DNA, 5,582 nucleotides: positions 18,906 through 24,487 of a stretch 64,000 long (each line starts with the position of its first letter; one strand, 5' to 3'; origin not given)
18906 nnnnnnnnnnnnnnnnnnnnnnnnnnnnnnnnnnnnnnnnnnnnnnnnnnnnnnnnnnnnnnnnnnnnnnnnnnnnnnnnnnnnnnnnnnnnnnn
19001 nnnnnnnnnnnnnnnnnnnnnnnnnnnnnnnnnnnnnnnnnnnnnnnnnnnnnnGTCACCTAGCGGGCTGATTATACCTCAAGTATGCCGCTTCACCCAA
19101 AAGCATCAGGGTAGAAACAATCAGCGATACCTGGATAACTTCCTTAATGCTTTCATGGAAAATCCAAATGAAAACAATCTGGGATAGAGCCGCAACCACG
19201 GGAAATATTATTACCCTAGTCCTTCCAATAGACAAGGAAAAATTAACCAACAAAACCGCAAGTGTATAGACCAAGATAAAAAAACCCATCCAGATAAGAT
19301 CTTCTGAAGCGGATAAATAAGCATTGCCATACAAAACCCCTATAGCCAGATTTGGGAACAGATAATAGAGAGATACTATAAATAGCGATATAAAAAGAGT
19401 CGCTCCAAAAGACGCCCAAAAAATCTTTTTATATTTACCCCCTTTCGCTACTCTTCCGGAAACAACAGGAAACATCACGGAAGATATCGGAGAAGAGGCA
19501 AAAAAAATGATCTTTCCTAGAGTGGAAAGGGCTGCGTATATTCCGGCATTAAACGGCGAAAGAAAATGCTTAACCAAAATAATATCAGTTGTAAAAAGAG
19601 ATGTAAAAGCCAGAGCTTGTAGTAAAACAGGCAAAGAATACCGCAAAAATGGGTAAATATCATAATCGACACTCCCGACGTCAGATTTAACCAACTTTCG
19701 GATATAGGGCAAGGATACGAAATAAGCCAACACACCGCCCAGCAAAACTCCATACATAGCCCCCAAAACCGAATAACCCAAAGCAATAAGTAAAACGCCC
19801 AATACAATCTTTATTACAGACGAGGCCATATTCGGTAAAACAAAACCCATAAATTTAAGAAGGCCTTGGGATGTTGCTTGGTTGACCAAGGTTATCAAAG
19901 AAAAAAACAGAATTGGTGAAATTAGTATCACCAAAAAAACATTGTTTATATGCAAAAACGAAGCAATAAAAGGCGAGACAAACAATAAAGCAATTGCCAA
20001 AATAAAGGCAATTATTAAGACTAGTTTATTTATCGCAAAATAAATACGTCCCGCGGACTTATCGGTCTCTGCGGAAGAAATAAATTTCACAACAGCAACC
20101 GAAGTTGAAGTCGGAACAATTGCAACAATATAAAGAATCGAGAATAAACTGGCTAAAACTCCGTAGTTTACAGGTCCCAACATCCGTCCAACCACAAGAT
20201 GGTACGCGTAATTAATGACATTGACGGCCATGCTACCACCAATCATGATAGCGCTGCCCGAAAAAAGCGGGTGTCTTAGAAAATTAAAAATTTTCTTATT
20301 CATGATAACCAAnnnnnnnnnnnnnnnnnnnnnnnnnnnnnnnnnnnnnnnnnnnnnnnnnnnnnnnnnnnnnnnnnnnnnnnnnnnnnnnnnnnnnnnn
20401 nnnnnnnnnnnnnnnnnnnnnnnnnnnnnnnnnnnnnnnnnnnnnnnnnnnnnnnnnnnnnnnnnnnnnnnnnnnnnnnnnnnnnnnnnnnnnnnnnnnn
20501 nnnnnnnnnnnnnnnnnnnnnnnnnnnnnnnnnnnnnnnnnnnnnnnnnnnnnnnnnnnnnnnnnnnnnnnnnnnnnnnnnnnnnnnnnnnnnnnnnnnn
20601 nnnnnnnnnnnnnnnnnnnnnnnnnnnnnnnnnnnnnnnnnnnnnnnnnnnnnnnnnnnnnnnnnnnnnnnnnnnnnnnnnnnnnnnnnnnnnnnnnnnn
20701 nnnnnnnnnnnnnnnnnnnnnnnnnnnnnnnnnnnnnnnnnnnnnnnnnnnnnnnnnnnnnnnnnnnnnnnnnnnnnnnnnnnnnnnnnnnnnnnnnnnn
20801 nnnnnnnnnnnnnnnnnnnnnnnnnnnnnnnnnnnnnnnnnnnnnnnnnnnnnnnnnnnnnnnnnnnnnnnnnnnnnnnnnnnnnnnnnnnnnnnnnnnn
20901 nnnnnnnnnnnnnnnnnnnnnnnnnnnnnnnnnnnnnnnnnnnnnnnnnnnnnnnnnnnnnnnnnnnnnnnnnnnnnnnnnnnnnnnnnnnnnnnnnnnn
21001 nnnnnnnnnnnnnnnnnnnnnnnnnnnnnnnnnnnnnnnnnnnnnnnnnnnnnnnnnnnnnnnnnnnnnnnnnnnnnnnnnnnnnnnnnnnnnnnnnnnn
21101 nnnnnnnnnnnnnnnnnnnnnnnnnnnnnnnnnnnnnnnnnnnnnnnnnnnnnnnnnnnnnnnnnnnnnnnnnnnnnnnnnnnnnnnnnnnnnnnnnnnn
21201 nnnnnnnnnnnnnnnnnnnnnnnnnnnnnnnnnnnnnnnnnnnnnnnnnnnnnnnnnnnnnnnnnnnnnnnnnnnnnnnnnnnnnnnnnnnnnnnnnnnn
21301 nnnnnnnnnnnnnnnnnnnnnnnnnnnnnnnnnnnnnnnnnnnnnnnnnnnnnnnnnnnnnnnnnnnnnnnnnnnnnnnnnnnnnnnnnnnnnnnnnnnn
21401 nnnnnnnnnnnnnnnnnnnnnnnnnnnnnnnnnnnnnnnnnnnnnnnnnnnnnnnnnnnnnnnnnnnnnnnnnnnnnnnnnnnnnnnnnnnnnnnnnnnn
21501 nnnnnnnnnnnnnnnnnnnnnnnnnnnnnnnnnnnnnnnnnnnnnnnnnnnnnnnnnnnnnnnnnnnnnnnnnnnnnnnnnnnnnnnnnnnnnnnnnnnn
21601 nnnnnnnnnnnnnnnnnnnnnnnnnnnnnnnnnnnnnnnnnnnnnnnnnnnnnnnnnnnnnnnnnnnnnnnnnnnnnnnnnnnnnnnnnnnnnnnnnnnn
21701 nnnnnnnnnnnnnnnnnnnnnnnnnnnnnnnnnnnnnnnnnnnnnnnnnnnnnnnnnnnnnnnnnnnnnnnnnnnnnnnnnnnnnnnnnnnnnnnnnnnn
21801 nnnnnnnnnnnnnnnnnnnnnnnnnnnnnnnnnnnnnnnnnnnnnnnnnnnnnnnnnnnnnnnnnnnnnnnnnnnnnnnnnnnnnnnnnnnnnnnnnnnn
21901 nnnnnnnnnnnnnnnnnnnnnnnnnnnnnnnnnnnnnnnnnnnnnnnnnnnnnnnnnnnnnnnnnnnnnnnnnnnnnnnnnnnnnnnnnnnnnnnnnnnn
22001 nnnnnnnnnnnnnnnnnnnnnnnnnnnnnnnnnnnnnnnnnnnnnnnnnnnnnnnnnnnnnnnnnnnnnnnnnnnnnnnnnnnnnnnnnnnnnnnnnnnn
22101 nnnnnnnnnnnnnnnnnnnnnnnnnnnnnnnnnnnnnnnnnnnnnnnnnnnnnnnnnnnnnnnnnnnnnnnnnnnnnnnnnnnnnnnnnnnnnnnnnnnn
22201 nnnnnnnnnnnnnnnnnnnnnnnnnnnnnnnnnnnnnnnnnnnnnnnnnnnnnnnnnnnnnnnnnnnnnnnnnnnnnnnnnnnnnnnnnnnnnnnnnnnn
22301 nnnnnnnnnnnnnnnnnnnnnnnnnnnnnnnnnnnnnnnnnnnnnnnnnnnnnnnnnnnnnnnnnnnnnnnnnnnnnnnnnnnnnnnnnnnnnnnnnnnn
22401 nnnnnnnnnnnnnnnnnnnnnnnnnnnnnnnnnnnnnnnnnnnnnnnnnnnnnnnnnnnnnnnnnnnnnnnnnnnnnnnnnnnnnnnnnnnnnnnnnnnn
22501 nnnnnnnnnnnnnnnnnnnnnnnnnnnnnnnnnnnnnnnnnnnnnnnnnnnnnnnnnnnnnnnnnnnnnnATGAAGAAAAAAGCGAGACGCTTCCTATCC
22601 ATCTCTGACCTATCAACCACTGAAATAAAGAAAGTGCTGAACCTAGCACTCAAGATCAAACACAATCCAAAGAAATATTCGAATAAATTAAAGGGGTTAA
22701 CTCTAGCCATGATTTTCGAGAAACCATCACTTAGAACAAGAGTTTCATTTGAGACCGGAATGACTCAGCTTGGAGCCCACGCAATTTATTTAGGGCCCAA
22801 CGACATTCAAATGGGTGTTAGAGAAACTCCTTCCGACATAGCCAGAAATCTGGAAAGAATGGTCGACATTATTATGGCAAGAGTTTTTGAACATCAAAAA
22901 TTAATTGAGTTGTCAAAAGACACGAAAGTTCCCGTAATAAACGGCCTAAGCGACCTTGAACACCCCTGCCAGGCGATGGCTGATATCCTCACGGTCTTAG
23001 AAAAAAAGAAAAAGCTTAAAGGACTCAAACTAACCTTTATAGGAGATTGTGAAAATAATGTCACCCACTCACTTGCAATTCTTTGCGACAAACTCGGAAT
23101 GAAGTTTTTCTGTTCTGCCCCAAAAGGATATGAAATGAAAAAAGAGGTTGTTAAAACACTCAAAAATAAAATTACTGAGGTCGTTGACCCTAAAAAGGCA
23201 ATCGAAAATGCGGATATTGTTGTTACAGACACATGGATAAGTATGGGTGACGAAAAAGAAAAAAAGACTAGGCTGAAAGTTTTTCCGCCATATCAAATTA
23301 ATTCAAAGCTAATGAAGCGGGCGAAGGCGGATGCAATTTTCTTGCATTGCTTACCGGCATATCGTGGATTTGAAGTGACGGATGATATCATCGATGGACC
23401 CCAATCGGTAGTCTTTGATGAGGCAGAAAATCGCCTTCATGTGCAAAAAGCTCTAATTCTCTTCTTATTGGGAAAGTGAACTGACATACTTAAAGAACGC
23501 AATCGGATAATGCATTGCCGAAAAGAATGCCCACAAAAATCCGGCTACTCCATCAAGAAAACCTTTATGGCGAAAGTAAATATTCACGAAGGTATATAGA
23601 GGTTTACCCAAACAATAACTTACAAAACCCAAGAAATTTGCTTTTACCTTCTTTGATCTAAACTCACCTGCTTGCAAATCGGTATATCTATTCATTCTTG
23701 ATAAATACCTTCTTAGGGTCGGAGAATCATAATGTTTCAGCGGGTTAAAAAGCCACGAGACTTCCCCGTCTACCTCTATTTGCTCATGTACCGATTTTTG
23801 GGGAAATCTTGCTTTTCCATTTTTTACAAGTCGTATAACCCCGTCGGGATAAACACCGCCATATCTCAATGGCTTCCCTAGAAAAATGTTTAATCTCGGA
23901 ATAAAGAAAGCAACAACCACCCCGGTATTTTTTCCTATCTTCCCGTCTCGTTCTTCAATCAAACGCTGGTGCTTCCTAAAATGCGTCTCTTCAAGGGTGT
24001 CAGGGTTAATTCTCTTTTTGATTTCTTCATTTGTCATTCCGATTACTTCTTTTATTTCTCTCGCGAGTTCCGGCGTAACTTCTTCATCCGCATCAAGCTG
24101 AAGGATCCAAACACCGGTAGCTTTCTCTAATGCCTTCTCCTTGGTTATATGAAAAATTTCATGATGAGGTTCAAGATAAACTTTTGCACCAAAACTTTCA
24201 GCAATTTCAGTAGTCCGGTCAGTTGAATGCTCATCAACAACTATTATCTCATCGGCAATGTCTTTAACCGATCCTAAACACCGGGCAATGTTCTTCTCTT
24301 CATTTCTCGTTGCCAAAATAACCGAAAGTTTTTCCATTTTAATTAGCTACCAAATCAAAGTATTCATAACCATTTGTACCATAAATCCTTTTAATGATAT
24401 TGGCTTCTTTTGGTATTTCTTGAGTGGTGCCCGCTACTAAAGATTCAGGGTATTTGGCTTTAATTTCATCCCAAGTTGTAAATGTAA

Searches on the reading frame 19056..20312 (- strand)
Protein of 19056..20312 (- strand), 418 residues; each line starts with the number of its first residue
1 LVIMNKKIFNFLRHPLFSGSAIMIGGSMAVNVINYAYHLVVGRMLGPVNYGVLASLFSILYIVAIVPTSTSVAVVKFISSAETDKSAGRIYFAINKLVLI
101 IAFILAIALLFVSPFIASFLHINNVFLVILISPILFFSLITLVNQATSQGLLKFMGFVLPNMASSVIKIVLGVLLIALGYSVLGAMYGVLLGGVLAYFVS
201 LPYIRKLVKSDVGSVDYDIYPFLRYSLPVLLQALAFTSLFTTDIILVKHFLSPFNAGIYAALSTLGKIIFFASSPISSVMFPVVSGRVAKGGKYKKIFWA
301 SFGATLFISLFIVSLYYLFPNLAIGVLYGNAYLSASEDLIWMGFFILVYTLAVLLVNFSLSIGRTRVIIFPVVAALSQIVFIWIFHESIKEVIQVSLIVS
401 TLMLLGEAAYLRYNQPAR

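Call 8: search_protein_families(library=pfam, proteins=[window:19056-20312:-], max_evalue=0.01)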
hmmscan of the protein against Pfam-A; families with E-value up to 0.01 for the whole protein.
window:19056-20312:- (418 aa): 2 families
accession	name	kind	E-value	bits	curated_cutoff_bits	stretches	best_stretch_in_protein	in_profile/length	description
PF13440.11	Polysacc_synt_3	-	8.5e-16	58.5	23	1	40-336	1-292/293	Polysaccharide biosynthesis protein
PF01943.22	Polysacc_synt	-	1.6e-12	47.8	28.2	1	19-285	4-271/274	Polysaccharide biosynthesis protein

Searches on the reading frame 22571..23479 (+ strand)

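Call 8: search_protein_families(library=pfam, proteins=[window:22571-23479:+], max_evalue=0.01)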
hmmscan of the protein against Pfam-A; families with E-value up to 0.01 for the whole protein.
window:22571-23479:+ (302 aa): 3 families
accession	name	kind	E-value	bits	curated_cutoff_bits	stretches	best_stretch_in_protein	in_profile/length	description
PF00185.30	OTCace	-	1.1e-56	191.6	29.4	1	150-298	1-156/157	Aspartate/ornithine carbamoyltransferase, Asp/Orn binding domain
PF02729.26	OTCace_N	-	8.4e-49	165.9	29.9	1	6-144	1-148/148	Aspartate/ornithine carbamoyltransferase, carbamoyl-P binding domain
PF19500.6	DUF6035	-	0.0075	16.7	22.6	0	192-231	16-55/179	Domain of unknown function (DUF6035)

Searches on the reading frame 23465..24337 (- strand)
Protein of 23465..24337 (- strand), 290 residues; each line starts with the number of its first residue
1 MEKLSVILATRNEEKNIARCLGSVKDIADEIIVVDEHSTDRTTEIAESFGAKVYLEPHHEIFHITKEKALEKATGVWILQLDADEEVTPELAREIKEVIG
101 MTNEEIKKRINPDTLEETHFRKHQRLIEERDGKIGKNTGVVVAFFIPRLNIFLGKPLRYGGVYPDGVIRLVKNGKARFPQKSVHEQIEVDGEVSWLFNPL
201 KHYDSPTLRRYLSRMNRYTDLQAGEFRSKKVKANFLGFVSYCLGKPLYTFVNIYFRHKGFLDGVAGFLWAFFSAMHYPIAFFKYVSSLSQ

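Call 8: search_protein_families(library=pfam, proteins=[window:23465-24337:-], max_evalue=0.01)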
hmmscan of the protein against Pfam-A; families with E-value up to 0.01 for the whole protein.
window:23465-24337:- (290 aa): 2 families
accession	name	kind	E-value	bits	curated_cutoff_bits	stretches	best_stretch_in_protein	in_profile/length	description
PF00535.33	Glycos_transf_2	-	2.5e-19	70.3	23.3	1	5-96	1-100/168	Glycosyl transferase family 2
PF13704.12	Glyco_tranf_2_4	-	2.9e-05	24.9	27.5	1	11-87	1-84/98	Glycosyl transferase family 2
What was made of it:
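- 23465..24337 (-): Cytoplasmic GT2 (290 aa) that ends the conserved operon, 1 nt after the last GT-C gene. Pfam Glycos_transf_2 (call 8).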

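Call 45: search_protein_families(library=ncbifam, proteins=[window:23465-24337:-], max_evalue=0.001)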
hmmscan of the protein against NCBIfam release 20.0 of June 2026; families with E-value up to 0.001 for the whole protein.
window:23465-24337:- (290 aa): 13 families
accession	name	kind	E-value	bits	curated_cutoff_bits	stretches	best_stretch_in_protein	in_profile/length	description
TIGR04195.1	S_glycosyl_SunS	equivalog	1.9e-14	53.4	350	1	9-98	64-154/421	SunS family peptide S-glycosyltransferase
TIGR04283.1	glyco_like_mftF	equivalog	3.6e-11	43.1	182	1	4-103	1-100/221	TIGR04283 family arsenosugar biosynthesis glycosyltransferase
NF010496.0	PRK13915.1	equivalog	2.6e-09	36.6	262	1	2-56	31-91/307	glucosyl-3-phosphoglycerate synthase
NF007482.0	PRK10073.1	equivalog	2.8e-08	33.1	423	1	2-98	6-109/334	glycosyltransferase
TIGR04182.1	glyco_TIGR04182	equivalog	3.2e-07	30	325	1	5-97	3-95/293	S-layer glycoprotein N-glycosyltransferase AglJ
NF041391.1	DPhHxTase_Halo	equivalog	1.1e-05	24.5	375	1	9-87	2-81/213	dolichyl-phosphate hexose transferase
NF041875.1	EPS_EpsD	equivalog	0.00012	21.6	370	1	4-93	1-98/325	exopolysaccharide biosynthesis glycosyltransferase EpsD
NF047683.1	TeichurnBiosyTuaG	equivalog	0.00017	21.3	400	1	3-90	7-102/252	teichuronic acid biosynthesis protein TuaG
NF050050.1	ProtGlycPglI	equivalog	0.00032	20.2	500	1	1-90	1-99/306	GalNAc(5)-diNAcBac-PP-undecaprenol beta-1,3-glucosyltransferase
TIGR03469.1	HpnB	hypoth_equivalog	0.00036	19.7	379.25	1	4-72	46-115/386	hopene-associated glycosyltransferase HpnB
NF058614.1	PPMAGASynPpgS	equivalog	0.00067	19.1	370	0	6-57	4-55/226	polyprenyl-phospho-N-acetylgalactosaminyl synthase PpgS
NF038302.1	EPS_HpsE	equivalog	0.00068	18.7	300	0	6-87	5-99/307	hormogonium polysaccharide biosynthesis glycosyltransferase HpsE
NF045692.1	OglycostaseCruG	equivalog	0.00092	18.2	600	0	2-48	41-90/386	2'-O-glycosyltransferase CruG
